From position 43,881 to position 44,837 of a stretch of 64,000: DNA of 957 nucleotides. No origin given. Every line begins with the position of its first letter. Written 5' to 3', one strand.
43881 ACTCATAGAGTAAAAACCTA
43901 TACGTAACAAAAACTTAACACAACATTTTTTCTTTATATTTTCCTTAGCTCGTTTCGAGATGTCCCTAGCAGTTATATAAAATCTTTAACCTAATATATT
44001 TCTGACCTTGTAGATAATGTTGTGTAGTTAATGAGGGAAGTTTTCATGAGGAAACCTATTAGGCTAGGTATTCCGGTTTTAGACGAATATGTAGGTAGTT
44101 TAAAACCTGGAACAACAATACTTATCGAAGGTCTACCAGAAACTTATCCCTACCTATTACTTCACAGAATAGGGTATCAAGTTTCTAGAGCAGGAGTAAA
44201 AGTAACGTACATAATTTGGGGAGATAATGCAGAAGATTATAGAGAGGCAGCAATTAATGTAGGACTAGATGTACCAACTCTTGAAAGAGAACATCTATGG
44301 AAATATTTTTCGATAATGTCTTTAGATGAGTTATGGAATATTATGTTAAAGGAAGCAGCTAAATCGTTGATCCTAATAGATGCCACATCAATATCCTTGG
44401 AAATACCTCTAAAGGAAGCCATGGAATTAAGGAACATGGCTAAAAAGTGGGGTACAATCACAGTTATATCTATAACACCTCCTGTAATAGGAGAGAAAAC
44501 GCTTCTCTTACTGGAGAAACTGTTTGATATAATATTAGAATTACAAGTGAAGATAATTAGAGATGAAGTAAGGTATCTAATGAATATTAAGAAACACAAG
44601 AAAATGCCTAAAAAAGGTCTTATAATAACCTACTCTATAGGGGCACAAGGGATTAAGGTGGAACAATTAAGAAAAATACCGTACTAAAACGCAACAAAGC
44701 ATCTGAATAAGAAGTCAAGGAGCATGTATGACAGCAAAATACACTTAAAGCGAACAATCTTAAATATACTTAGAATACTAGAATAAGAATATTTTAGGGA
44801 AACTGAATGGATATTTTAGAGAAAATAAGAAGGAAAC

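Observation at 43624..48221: Pilin-less type-IV-filament-like module: PqqD-like protein, pseudo-FlaH, FlaI-like ATPase and a split FlaJ (TadB/TadC-like pair)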

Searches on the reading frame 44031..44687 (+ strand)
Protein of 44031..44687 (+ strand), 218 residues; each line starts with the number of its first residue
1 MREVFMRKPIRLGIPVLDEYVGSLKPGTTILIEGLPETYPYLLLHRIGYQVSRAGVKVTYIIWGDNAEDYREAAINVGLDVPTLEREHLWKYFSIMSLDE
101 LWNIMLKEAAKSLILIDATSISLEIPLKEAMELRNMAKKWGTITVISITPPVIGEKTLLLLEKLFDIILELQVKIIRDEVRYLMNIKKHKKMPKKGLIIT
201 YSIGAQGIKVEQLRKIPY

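Call 3: search_protein_families(library=pfam, proteins=[window:44031-44687:+], max_evalue=0.1)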
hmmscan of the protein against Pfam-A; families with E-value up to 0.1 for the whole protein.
window:44031-44687:+ (218 aa): 1 family
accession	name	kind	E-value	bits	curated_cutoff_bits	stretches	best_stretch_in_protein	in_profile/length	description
PF06745.19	ATPase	-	1.3e-06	28.4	26.6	1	11-212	2-228/231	KaiC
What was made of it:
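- Checked: 44031/44046-44687+, 218/213 aa. It hits Pfam KaiC PF06745 at E=1e-6 (call 3).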

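Call 4: search_protein_families(library=ncbifam, proteins=[window:44031-44687:+], max_evalue=0.1)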
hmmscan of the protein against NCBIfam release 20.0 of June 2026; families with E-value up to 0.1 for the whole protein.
window:44031-44687:+ (218 aa): 3 families
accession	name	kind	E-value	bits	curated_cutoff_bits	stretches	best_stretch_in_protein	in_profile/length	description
NF052589.1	ArlH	equivalog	2.8e-07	30.5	215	1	113-213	118-226/229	archaellum protein ArlH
NF006799.0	PRK09302.1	equivalog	0.0018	16.9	408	1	8-212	253-473/515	circadian clock protein KaiC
NF006320.0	PRK08533.1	equivalog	0.013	15.1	215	0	103-192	108-204/230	flagellar accessory protein FlaH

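Call 24: find_homologous_proteins(query=window:44031-44687:+, max_evalue=0.001)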
Query window:44031-44687:+ (218 aa): 14 proteins with E <= 0.001 among 1015 candidates.
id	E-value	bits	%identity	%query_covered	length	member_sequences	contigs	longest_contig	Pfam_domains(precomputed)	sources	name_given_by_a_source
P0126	2.2e-132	457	100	98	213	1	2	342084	PF06745.20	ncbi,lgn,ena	-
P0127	7.4e-115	400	88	98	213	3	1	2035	PF06745.20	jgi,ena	-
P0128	1.1e-103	363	79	98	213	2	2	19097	PF06745.20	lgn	-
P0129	2.5e-88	313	63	98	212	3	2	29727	-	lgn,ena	-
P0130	4.0e-87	309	64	98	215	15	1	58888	-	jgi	-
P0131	7.6e-87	308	62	98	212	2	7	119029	-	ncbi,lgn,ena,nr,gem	ncbi:MAG: hypothetical protein B6U75_04090 [Desulfurococcales archaeon ex4484_217_1]|nr:MAG: hypothe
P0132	2.1e-86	307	63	98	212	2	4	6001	-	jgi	-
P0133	2.6e-86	307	64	98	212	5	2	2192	PF06745.20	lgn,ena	-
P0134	7.6e-63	230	50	96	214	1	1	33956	PF06745.20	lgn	-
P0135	4.2e-55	205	47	96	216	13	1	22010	-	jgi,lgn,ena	-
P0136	9.4e-53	197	44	95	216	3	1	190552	PF06745.20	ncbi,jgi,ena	-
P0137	2.4e-52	196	45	95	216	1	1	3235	PF06745.20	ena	-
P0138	3.3e-49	185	43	95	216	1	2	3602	PF06745.20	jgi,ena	-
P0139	3.4e-49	185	42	95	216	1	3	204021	PF06745.20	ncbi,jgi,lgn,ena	-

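Call 26: find_related_loci(query=A1, collection=genome_contigs, flank=9000)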
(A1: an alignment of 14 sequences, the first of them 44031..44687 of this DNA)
Query A1 (218 aa) in genome_contigs; peptide patterns used: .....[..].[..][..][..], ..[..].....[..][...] (x = any residue, [..] = any of these).
63 stretches matched a pattern; 6 encode a relative of the query (tblastn E <= 1e-3); 6 distinct loci.
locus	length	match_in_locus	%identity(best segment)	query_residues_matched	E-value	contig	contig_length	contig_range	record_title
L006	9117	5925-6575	61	1-218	3e-93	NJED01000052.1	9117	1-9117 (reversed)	MAG: Desulfurococcales archaeon ex4484_217_1 ex4484_217_scaffold_37131_length_9117count_7970, whole genome shotgun seque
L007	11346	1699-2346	63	2-218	4e-86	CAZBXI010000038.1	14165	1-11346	MAG TPA_asm: uncultured Desulfurococcales archaeon isolate binchicken_co6_532 genome assembly, contig: NODE_4825_length_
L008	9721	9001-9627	44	10-217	1e-59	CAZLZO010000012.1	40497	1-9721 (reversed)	MAG TPA_asm: uncultured Desulfurococcales archaeon isolate binchicken_co184_170 genome assembly, contig: NODE_1248_lengt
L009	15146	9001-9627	44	10-217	2e-59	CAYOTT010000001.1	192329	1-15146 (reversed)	MAG TPA_asm: uncultured Desulfurococcales archaeon isolate binchicken_co6_547 genome assembly, contig: NODE_10_length_19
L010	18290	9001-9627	47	10-217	4e-58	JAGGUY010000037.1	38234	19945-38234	MAG: Thermoprotei archaeon isolate AUK086 PB_MBMC_040_c_000000000110, whole genome shotgun sequence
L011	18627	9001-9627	42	10-217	3e-52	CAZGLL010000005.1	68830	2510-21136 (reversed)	MAG TPA_asm: uncultured Desulfurococcales archaeon isolate binchicken_co184_340 genome assembly, contig: NODE_388_length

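Call 31: search_solved_structures(query=A1, max_evalue=1, show_alignments=2)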
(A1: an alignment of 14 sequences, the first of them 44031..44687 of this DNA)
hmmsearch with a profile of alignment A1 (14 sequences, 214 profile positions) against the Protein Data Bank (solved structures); distinct sequences matched with E-value up to 1: 35.
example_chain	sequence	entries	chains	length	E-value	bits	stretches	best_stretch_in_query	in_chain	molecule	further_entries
4wia_A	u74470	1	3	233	5.9e-07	32.5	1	8-189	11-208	Putative flagella-related protein H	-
8zn5_B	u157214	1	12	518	1.4e-05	28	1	7-206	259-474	KaiC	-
4yds_A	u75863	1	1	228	0.00056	22.8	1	12-182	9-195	Flagella-related protein H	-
8zn6_F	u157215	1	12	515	0.002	21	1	7-186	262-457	KaiC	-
5jwq_A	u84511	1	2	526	0.0063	19.3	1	8-206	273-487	Circadian clock protein kinase KaiC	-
8jon_A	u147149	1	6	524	0.01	18.7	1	7-203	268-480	Circadian clock oscillator protein KaiC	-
7x1z_A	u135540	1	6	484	0.013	18.3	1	8-203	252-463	Circadian clock oscillator protein KaiC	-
3s1a_A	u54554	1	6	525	0.017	17.9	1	8-203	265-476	Circadian clock protein kinase kaiC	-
9ofh_A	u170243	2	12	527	0.017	17.9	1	8-203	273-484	Circadian clock oscillator protein KaiC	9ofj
4dgt_A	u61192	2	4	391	0.02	17.7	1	156-193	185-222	Putative pyridoxal phosphate-dependent transferase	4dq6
7dy1_A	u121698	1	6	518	0.022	17.5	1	8-206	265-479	Circadian clock protein kinase KaiC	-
4o0m_A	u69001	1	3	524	0.023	17.5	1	8-206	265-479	Circadian clock protein kinase KaiC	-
7s65_A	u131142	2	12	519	0.025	17.4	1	8-203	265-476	Circadian clock protein kinase KaiC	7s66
8zn7_D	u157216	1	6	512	0.028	17.2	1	7-107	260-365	KaiC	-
3k09_A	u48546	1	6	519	0.052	16.3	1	8-203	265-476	Circadian clock protein kinase kaiC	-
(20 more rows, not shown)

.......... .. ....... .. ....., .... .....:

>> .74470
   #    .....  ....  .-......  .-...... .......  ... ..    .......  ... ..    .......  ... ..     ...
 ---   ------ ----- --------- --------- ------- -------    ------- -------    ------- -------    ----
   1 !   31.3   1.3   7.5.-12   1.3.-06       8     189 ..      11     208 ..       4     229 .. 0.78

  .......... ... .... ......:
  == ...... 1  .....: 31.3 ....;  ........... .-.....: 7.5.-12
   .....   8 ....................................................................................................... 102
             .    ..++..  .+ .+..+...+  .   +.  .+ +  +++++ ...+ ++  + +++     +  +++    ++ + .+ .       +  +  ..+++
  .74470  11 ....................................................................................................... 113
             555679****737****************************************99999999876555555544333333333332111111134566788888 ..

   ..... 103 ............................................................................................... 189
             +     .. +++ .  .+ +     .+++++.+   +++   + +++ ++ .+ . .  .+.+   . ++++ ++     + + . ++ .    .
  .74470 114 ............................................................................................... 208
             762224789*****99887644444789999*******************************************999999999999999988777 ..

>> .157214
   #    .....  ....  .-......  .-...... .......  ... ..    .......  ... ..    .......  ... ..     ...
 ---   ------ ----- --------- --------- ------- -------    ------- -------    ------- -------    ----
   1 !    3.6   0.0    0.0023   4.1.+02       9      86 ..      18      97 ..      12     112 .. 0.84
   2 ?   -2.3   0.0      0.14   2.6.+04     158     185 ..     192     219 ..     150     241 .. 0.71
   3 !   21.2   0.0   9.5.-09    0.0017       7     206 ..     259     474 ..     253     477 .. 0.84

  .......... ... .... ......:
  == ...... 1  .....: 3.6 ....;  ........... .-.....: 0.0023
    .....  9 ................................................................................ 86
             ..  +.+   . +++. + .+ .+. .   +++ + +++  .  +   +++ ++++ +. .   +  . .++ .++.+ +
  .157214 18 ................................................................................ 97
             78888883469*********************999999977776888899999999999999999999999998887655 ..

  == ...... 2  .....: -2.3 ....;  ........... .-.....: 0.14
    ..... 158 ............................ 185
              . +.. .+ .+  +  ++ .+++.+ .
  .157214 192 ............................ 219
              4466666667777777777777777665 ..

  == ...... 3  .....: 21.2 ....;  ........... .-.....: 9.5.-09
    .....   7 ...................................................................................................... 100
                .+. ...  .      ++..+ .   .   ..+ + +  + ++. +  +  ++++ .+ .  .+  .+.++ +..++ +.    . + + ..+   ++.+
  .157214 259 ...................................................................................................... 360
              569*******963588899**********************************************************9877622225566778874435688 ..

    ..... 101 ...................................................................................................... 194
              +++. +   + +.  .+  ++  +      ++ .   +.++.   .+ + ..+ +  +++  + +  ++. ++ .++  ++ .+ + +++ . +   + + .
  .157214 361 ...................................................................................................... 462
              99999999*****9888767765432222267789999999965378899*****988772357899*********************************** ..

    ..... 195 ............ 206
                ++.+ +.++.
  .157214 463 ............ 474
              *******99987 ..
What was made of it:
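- Checked: The best PDB profile hit is FlaH 4WIA at E=6e-7, with PETYPY aligned to the STGKS of the P-loop (call 31).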

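Call 58: predict_structure(alignment_id=A5)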
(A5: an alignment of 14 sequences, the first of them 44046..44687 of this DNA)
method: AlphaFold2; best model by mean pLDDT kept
length: 213 residues; sequences in the alignment: 14
mean_pLDDT: 83.6   pTM: 0.84
mean pLDDT of the five models: 83.6, 81.8, 80.4, 78.0, 62.4
residues with pLDDT >= 90: 81; 70-90: 101; 50-70: 23; < 50: 8
segments of 3 or more residues with pLDDT < 50: 188-190, 210-213
pLDDT, mean of each block of 10 residues (from residue 1): 77 81 92 89 89 94 90 88 96 92 93 81 83 91 87 87 88 79 66 66 61 37
secondary structure, 60 per line:
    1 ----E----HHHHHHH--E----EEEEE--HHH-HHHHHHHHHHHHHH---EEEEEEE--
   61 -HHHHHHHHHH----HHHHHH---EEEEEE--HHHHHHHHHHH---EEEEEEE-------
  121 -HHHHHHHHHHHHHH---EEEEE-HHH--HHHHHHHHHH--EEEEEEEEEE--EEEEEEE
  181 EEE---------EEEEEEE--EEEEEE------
elements in order: H10-16 E24-28 H35-48 E52-58 H62-71 H76-81 E85-90 H93-103 E107-113 H122-135 E139-143 H150-159 E162-171 E174-183 E193-199 E202-207

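Call 61: fold_search(model_id=the predicted structure, library=pdb)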
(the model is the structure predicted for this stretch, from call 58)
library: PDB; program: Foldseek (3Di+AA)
matches with E <= 10: 1741; with E <= 0.001: 792
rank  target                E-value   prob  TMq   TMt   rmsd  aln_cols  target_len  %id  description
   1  9ofh_A                9.7e-14  1.00  0.83  0.40   3.1       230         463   17  Extended conformation of dusk state KaiC (released 2025-05-14)
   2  8wve_B                9.7e-14  1.00  0.84  0.42   3.8       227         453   18  Crystal Structure of Cyanobacterial Circadian Clock Protein KaiC (released 2023-12-27)
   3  7s65_B                1.2e-13  1.00  0.84  0.41   2.9       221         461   19  Compressed conformation of nighttime state KaiC (released 2021-09-22)
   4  8zn5_F                2.3e-13  1.00  0.82  0.41   3.1       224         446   19  Crystal Structure of Designed Clock Protein KaiC (released 2025-04-16)
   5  8jon_A                2.5e-13  1.00  0.83  0.39   3.3       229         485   20  Structure of a synthetic circadian clock protein KaiC mutant of cyanobacteria Synechococcus elongatus PCC 7942 (released 2024-06-12)
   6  7s67_A                2.5e-13  1.00  0.83  0.39   3.2       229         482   18  Extended conformation of daytime state KaiC (released 2021-09-22)
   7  7s66_A                3.0e-13  1.00  0.82  0.38   3.3       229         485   18  Extended conformation of nighttime state KaiC (released 2021-09-22)
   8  8zn7_D                5.2e-13  1.00  0.83  0.40   3.2       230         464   19  Crystal Structure of Designed Clock Protein KaiC (released 2025-04-16)
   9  8zn5_B                5.2e-13  1.00  0.81  0.40   3.5       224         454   19  Crystal Structure of Designed Clock Protein KaiC (released 2025-04-16)
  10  4o0m_B                6.6e-13  1.00  0.81  0.38   3.4       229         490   20  Crystal structure of T. Elongatus BP-1 Clock Protein KaiC (released 2014-05-14)
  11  3k0c_D                7.5e-13  1.00  0.83  0.39   3.2       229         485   17  Crystal structure of the phosphorylation-site double mutant S431A/T432E of the KaiC circadian clock protein (released 2010-03-31)
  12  3k0f_E                8.0e-13  1.00  0.81  0.38   3.4       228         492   18  Crystal structure of the phosphorylation-site double mutant T426A/T432A of the KaiC circadian clock protein (released 2010-03-31)
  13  3k09_C                8.0e-13  1.00  0.81  0.38   3.5       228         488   18  Crystal structure of the phosphorylation-site mutant S431D of the KaiC circadian clock protein (released 2010-03-31)
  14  7x1y_A                8.0e-13  1.00  0.79  0.39   3.2       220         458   20  Structure of the phosphorylation-site double mutant S431A/T432A of the KaiC circadian clock protein (released 2023-04-26)
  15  8zn7_B                8.0e-13  1.00  0.80  0.39   3.6       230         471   18  Crystal Structure of Designed Clock Protein KaiC (released 2025-04-16)
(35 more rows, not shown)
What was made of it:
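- On FlaH/KaiC ATP-binding proteins: TM is 0.82-0.84 to KaiC and to FlaH 4YDS (calls 58, 61).
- Checked: The AF2 model has pLDDT 83.6, and Foldseek gives TM 0.82-0.84 to KaiC and to FlaH 4YDS (calls 58, 61).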
